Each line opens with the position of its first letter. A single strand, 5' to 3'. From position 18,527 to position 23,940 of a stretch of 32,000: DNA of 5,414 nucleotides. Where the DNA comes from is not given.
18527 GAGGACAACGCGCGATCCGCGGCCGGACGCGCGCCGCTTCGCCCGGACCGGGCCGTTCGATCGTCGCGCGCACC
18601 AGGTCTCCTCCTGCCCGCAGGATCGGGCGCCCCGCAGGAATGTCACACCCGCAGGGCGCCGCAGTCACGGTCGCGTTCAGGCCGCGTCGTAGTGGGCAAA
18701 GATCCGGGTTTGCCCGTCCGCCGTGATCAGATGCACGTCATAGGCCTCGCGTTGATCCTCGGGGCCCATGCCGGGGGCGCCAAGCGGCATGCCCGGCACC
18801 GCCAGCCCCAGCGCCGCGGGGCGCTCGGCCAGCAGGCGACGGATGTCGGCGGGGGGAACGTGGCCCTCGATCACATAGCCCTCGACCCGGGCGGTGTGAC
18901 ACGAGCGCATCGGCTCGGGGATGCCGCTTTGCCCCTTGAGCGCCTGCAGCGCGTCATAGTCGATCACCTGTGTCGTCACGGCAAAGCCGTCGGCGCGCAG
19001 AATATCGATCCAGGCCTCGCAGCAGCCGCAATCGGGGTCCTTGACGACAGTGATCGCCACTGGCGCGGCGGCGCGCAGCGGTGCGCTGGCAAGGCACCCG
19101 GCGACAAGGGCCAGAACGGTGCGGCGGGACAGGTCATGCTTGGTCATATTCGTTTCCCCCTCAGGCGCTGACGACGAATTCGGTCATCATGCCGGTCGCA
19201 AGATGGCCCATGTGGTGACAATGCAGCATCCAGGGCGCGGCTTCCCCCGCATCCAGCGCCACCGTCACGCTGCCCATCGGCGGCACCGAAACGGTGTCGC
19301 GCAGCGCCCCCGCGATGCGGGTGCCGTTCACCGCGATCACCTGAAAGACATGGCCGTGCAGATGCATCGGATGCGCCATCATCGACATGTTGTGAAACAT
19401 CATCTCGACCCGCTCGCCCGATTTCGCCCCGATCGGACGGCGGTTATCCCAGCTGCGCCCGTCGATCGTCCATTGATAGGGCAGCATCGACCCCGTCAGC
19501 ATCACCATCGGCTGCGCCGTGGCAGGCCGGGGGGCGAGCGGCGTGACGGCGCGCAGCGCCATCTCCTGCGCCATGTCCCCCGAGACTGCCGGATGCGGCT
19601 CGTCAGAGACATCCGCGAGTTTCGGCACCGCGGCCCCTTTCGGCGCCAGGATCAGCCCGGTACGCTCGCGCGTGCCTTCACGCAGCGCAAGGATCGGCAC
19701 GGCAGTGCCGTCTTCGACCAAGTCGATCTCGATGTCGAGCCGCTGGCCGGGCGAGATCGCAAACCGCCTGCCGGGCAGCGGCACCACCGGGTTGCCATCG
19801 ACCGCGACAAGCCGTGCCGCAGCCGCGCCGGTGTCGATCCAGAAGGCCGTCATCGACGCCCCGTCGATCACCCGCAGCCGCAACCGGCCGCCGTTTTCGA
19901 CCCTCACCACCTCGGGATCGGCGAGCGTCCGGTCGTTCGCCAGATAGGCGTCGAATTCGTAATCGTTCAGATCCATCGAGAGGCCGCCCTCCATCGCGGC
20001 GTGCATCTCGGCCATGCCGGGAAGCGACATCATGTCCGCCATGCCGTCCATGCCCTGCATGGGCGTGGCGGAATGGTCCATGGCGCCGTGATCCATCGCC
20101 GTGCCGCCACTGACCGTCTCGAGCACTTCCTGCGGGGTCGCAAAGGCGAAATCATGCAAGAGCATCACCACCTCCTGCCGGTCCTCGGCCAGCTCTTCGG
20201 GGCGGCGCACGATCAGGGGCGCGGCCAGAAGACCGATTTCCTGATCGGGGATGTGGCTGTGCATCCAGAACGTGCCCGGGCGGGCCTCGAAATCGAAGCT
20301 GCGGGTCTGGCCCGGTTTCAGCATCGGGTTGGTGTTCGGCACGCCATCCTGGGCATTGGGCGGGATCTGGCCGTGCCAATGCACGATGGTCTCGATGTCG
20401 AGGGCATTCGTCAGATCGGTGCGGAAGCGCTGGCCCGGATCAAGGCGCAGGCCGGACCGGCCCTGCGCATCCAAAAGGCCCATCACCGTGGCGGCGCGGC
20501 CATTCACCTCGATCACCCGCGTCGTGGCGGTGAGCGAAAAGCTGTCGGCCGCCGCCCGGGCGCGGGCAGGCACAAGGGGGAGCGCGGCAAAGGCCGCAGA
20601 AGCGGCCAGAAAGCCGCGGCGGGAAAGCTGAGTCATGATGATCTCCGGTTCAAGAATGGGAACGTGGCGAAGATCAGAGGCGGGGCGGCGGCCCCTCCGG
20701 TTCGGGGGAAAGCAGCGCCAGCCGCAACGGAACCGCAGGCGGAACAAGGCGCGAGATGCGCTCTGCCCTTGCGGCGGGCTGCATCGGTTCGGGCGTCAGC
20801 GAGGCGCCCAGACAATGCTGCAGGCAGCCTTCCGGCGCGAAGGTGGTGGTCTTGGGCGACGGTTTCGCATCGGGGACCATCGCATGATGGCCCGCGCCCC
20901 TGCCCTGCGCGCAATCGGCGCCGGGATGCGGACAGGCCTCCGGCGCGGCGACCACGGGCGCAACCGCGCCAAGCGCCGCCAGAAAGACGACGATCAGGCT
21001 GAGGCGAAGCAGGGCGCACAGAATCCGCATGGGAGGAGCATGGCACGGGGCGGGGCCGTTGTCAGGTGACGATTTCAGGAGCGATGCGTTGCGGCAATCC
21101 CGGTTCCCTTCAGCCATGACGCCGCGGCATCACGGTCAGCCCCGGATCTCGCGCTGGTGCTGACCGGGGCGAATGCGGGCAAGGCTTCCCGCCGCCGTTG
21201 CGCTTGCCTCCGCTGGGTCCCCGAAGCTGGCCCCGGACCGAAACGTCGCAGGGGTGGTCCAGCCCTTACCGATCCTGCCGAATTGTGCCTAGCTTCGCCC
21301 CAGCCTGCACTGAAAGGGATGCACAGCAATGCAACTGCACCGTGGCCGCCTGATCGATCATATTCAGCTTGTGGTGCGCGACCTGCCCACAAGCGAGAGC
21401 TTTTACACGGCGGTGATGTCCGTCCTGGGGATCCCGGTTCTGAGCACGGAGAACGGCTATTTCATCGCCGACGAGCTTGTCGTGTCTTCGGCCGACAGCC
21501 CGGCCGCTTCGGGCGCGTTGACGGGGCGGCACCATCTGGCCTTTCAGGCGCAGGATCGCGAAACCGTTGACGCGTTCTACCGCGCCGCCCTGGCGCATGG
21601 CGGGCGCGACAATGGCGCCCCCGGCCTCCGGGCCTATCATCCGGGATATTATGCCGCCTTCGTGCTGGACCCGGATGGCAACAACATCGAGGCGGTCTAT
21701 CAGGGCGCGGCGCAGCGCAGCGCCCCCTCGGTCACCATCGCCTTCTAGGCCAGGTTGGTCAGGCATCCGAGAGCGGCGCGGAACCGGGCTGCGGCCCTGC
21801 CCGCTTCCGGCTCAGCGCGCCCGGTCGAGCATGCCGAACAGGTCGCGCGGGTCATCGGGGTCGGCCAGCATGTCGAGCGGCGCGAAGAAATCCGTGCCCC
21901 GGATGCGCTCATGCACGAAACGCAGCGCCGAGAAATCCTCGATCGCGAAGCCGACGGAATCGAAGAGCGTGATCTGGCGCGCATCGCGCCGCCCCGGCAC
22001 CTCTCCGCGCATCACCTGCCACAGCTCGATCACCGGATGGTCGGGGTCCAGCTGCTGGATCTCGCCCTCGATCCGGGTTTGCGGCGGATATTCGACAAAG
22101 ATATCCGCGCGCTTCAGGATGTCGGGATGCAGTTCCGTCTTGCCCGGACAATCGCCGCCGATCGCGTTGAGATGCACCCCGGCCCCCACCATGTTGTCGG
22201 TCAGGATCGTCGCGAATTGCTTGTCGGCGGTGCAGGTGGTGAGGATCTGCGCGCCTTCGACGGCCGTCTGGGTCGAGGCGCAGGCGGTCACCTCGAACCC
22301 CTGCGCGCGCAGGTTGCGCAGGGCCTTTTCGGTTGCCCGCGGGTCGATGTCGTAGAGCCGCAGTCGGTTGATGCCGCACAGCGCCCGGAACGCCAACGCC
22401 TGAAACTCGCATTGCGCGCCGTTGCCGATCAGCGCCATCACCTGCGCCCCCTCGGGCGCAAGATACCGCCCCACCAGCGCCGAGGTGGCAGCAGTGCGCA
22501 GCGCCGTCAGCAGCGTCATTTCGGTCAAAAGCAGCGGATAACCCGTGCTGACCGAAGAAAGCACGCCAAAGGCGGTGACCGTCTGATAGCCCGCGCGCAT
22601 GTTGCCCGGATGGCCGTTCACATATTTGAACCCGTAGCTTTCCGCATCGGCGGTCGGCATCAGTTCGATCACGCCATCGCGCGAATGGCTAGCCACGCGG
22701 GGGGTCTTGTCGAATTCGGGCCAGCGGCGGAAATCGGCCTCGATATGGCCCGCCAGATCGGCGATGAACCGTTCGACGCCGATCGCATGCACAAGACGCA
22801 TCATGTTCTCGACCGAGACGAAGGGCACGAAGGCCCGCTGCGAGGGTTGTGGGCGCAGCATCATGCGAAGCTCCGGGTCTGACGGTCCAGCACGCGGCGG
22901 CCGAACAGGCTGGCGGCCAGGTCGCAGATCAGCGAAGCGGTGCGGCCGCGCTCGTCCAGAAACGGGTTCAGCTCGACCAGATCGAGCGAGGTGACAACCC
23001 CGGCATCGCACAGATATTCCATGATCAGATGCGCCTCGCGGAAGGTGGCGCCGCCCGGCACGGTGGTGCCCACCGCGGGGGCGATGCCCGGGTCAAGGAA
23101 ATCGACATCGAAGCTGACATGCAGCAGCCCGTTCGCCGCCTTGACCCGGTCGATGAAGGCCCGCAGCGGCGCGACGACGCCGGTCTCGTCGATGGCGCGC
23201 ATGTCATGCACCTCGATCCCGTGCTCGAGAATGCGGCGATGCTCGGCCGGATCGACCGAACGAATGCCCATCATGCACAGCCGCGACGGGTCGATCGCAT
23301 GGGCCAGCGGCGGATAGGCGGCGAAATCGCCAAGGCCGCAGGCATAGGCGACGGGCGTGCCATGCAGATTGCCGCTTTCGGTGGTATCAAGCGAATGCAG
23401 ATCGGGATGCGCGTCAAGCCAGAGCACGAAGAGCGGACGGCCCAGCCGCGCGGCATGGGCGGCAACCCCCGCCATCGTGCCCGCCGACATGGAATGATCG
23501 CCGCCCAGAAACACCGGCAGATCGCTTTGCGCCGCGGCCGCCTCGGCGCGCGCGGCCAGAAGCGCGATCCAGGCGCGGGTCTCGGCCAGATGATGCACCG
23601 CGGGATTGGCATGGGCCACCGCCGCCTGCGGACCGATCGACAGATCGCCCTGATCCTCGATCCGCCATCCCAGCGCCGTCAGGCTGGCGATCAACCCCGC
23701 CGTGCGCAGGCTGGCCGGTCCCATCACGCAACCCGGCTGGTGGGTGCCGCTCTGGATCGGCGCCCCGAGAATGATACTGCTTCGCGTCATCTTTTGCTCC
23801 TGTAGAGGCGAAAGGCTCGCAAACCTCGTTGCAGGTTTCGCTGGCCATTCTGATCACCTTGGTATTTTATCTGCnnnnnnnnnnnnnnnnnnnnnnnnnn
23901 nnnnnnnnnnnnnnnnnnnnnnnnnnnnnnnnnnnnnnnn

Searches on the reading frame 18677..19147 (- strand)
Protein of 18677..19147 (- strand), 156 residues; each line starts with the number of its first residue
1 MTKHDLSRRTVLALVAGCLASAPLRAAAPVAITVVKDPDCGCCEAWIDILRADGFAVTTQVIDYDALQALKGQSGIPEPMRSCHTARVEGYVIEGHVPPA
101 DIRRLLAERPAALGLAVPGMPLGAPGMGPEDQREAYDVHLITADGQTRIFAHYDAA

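Call 16: search_protein_families(library=pfam, proteins=[window:18677-19147:-], max_evalue=0.001)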
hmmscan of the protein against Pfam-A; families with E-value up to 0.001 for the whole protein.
window:18677-19147:- (156 aa): 1 family
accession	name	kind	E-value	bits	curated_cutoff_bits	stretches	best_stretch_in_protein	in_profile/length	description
PF04214.18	DUF411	-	2.6e-27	94.7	27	1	80-127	1-48/48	Protein of unknown function, DUF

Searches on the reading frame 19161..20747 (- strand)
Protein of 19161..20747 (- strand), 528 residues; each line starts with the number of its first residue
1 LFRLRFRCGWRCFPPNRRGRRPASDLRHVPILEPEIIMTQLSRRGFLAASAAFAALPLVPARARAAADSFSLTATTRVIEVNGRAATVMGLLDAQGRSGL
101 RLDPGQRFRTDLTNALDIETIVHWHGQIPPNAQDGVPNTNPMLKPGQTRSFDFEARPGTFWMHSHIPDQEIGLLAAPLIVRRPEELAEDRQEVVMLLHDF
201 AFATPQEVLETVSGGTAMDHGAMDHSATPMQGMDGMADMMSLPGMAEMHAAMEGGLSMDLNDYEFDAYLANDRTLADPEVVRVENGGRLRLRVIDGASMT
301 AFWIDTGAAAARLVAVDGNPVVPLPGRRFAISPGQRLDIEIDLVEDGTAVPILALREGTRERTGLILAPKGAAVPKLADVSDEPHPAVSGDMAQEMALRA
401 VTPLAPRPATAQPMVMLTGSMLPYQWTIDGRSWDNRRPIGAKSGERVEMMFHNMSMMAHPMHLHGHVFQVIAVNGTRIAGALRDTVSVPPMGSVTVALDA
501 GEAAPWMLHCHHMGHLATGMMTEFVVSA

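Call 16: search_protein_families(library=pfam, proteins=[window:19161-20747:-], max_evalue=0.001)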
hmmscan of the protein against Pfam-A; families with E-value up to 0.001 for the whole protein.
window:19161-20747:- (528 aa): 3 families
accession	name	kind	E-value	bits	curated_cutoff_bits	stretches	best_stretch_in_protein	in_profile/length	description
PF07731.20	Cu-oxidase_2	-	1e-33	116.4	20.4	1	410-527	6-134/137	Multicopper oxidase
PF07732.21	Cu-oxidase_3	-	2.5e-17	63.5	21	1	99-184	28-118/119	Multicopper oxidase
PF00394.28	Cu-oxidase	-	8.5e-10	39.4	21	1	266-341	37-120/157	Multicopper oxidase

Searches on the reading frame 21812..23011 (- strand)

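Call 16: search_protein_families(library=pfam, proteins=[window:21812-23011:-], max_evalue=0.001)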
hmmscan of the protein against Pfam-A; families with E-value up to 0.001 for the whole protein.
window:21812-23011:- (399 aa): 1 family
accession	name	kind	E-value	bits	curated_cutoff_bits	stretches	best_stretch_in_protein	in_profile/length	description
PF02423.21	OCD_Mu_crystall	-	5.1e-142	472.9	24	1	68-372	2-312/314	Ornithine cyclodeaminase/mu-crystallin family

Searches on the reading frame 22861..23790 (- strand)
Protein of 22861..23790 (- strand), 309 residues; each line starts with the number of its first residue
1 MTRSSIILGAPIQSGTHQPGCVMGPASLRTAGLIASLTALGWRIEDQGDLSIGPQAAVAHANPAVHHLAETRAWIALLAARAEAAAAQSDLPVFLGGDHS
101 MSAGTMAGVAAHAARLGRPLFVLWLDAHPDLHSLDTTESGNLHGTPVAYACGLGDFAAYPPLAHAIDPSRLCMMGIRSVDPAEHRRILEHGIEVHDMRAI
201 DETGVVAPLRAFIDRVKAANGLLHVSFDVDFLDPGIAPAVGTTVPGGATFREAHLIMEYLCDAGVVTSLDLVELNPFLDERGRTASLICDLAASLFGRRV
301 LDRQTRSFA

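Call 16: search_protein_families(library=pfam, proteins=[window:22861-23790:-], max_evalue=0.001)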
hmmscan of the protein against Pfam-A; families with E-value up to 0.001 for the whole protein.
window:22861-23790:- (309 aa): 1 family
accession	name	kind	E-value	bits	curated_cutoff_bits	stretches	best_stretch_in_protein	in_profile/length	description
PF00491.26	Arginase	-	2.5e-72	244.1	22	1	6-296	4-279/280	Arginase family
